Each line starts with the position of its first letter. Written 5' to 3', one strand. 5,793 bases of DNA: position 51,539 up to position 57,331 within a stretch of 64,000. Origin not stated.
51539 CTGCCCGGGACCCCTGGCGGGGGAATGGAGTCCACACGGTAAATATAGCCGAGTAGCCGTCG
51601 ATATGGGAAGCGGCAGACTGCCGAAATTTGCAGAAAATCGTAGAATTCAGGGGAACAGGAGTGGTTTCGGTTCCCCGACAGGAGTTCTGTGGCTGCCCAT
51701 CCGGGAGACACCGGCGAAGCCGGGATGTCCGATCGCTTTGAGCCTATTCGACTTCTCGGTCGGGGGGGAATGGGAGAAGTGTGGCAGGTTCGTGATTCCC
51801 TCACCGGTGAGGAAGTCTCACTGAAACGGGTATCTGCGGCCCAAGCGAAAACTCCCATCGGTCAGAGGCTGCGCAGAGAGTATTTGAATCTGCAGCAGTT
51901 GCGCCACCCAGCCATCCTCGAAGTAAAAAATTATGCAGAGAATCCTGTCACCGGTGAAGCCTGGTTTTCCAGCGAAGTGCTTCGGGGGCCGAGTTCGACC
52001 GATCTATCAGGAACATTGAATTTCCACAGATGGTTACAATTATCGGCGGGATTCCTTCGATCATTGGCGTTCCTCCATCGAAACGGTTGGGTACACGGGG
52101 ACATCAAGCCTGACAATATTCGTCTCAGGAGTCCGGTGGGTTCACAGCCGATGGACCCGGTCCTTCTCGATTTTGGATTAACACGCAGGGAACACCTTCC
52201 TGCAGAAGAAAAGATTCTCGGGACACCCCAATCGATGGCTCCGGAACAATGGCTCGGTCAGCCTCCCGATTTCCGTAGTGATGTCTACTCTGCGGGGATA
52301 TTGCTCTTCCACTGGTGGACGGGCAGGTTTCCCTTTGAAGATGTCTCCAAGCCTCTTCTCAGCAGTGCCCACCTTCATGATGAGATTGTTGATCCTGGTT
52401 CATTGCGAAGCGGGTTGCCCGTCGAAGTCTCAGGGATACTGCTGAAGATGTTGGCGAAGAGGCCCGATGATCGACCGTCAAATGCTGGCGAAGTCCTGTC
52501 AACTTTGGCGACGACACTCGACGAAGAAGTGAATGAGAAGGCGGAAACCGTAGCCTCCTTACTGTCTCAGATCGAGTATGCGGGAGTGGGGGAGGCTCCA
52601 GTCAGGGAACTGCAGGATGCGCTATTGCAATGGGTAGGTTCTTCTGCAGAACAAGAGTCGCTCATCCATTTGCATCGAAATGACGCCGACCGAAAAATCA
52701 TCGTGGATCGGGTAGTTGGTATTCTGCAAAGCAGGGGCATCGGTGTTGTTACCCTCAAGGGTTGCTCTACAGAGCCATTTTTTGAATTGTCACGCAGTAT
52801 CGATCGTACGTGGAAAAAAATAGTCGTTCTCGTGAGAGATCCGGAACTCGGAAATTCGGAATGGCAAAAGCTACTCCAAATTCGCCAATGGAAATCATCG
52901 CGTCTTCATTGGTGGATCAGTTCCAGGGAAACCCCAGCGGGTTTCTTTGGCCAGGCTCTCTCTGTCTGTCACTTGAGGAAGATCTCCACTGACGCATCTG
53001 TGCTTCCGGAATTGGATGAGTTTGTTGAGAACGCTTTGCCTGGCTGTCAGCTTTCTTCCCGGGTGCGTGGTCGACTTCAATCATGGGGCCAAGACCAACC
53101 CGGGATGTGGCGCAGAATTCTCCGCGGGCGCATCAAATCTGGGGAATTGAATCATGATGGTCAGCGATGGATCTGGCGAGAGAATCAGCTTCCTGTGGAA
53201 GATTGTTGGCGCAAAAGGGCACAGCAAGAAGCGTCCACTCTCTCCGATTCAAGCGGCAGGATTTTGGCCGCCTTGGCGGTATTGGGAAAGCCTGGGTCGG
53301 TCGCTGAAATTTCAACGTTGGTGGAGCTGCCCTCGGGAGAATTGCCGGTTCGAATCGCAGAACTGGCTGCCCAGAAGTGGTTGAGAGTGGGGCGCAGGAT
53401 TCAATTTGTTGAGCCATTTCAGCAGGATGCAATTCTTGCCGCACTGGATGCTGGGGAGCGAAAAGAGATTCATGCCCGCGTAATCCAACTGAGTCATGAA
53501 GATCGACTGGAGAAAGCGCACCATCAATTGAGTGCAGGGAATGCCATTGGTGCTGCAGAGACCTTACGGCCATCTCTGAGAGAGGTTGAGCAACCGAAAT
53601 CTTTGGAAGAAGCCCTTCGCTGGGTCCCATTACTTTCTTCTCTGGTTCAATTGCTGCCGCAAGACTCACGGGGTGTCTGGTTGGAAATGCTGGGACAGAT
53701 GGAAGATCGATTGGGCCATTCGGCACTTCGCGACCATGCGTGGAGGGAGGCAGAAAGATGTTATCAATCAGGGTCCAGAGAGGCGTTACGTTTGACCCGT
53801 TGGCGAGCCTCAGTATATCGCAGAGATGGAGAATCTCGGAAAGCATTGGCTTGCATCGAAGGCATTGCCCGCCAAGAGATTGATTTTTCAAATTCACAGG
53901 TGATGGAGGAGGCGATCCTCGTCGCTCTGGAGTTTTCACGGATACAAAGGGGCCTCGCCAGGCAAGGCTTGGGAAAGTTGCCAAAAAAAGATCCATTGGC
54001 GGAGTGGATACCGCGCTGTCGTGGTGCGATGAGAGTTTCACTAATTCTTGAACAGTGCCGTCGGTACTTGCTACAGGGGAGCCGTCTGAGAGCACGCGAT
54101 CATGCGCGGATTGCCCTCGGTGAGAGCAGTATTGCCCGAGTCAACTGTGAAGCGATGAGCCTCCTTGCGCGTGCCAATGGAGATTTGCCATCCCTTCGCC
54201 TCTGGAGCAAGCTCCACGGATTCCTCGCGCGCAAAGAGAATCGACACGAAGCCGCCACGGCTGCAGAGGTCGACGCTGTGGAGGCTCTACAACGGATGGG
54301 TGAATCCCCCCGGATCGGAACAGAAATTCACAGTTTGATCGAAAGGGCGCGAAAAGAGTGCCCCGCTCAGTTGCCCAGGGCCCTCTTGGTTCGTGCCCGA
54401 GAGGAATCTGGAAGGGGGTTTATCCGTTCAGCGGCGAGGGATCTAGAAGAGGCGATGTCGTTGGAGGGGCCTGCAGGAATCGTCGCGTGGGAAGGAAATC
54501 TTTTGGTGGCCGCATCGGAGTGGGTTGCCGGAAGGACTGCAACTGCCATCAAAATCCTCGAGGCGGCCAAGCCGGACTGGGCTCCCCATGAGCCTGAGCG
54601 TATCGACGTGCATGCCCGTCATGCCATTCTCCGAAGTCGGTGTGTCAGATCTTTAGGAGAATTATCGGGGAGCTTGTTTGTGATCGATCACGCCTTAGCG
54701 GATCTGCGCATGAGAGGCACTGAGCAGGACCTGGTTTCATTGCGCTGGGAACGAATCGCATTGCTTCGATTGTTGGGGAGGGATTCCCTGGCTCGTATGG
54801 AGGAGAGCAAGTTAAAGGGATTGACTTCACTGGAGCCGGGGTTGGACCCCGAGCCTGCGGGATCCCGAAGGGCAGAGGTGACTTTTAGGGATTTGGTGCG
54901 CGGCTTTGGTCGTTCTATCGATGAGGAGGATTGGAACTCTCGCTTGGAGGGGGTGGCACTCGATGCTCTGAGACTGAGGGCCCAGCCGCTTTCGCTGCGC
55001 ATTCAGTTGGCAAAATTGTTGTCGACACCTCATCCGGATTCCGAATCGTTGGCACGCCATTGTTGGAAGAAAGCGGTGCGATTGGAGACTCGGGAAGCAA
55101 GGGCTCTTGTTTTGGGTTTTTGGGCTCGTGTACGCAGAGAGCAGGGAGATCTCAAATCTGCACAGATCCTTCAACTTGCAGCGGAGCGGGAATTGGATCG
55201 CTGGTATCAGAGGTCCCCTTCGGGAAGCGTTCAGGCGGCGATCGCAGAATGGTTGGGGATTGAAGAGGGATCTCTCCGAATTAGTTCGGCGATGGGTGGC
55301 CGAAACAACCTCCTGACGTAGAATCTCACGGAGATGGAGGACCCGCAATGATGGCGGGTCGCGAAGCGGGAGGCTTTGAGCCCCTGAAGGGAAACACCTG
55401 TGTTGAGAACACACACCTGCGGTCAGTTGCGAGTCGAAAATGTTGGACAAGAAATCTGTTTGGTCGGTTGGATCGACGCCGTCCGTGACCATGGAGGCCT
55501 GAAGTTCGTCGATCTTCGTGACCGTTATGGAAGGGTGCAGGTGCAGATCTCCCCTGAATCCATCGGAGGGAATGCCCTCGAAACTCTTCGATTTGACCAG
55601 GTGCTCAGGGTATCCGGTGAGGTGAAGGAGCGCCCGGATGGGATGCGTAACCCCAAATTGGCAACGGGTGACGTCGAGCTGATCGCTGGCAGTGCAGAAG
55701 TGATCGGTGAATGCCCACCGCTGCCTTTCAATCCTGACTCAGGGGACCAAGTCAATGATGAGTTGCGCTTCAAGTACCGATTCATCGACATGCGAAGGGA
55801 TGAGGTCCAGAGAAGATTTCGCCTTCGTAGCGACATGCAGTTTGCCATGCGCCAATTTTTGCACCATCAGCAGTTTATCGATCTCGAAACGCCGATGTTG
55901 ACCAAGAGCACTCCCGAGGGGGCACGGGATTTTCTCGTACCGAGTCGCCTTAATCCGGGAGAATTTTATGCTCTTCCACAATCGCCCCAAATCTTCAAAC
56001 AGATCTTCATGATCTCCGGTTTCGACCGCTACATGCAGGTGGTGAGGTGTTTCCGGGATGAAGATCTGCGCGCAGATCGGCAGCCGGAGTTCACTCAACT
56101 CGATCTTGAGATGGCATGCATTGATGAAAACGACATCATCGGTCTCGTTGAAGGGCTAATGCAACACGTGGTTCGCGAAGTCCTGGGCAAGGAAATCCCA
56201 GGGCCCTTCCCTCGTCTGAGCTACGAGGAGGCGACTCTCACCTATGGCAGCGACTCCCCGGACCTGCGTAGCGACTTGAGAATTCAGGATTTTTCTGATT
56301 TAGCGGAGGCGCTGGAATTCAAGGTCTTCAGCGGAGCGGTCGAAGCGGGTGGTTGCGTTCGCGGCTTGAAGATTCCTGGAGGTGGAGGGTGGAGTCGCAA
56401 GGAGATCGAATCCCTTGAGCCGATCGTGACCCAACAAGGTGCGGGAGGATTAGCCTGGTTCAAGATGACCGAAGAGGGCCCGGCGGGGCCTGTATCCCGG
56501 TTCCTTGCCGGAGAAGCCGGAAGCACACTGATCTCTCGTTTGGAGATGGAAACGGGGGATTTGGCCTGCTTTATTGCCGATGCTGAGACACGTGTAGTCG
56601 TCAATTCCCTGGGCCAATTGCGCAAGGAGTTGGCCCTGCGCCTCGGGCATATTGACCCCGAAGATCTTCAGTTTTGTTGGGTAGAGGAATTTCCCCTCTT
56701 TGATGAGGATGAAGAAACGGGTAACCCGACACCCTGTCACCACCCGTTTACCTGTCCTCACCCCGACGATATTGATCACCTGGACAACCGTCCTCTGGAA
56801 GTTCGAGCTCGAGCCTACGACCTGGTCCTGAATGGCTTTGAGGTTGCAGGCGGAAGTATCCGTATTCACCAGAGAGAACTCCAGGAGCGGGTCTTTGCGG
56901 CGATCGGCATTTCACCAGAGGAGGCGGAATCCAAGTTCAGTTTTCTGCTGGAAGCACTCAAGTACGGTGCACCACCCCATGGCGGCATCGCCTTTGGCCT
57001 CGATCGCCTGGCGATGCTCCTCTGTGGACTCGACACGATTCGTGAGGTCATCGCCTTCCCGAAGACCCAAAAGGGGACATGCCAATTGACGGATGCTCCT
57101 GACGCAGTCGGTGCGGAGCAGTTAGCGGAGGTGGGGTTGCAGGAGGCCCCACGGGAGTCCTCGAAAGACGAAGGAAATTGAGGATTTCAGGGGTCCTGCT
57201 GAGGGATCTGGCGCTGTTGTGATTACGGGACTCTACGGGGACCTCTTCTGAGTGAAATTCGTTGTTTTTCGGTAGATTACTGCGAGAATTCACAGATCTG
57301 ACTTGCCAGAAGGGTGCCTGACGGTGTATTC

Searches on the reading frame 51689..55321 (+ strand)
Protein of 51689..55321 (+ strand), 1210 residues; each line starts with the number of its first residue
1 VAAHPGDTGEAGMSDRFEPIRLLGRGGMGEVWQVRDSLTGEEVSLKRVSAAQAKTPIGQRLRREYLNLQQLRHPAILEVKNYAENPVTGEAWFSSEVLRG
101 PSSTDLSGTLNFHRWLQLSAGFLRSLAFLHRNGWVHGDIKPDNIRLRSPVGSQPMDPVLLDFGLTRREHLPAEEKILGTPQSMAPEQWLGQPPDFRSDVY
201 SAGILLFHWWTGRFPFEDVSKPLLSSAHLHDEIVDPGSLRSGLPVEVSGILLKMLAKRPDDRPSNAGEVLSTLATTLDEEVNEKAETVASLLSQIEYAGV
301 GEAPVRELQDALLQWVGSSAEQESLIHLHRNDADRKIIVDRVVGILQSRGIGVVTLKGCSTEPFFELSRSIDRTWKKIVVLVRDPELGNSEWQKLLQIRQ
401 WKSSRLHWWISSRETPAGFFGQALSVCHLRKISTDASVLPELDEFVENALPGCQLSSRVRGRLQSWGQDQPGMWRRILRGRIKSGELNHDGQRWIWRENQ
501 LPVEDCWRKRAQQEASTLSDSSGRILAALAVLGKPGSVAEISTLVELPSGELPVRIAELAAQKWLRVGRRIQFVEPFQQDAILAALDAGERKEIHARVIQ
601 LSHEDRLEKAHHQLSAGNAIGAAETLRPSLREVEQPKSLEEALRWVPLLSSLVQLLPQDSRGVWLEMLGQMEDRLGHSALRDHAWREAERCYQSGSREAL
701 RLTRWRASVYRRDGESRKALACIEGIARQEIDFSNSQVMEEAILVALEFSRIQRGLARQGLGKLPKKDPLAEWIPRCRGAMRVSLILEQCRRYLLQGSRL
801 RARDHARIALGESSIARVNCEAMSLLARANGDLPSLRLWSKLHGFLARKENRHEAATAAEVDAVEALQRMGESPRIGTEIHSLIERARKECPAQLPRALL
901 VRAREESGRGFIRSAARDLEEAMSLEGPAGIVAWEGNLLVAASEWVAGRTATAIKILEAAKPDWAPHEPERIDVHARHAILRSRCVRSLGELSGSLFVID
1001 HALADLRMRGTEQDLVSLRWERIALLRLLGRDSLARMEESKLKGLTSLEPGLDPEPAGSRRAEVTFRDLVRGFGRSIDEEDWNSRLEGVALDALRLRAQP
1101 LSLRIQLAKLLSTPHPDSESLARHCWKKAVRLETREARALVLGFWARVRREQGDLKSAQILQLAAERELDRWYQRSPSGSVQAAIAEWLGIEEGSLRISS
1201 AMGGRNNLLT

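Call 47: search_protein_families(library=pfam, proteins=[window:51689-55321:+], max_evalue=0.001)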
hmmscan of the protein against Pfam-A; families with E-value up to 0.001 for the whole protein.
window:51689-55321:+ (1210 aa): 2 families
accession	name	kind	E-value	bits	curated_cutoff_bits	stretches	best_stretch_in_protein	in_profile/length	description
PF00069.31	Pkinase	-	4.4e-29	102.1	31.7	1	18-266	2-254/263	Protein kinase domain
PF07714.23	PK_Tyr_Ser-Thr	-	1.6e-10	41.1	23.1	1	21-264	5-250/258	Protein tyrosine and serine/threonine kinase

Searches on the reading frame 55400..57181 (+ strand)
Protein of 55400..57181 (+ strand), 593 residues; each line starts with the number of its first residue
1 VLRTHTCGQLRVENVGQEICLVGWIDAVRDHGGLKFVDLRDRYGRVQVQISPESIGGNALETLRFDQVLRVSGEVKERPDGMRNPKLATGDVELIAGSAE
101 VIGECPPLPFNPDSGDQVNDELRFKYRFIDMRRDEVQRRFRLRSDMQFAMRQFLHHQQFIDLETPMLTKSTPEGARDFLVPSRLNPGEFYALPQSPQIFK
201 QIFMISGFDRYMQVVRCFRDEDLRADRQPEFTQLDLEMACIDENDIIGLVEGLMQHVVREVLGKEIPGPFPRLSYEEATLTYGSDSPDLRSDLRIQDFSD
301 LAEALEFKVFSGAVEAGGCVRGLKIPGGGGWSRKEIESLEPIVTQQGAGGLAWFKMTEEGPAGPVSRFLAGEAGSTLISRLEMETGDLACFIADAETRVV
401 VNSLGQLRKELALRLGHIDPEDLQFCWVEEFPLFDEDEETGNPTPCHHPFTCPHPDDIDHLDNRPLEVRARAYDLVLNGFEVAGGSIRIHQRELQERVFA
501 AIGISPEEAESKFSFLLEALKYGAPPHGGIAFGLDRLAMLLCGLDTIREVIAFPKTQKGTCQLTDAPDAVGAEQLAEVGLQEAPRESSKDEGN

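Call 85: search_protein_families(library=pfam, proteins=[window:55400-57181:+], max_evalue=0.00001)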
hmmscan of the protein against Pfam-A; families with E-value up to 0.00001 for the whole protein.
window:55400-57181:+ (593 aa): 3 families
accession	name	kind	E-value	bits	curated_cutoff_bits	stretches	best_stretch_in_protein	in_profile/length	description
PF00152.25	tRNA-synt_2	-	2.7e-117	391.7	25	1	120-557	2-308/308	tRNA synthetases class II (D, K and N)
PF02938.19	GAD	-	6e-20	71.7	23.4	1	310-400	1-92/95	GAD domain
PF01336.31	tRNA_anti-codon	-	4.3e-13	49.4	27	1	20-102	2-75/75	OB-fold nucleic acid binding domain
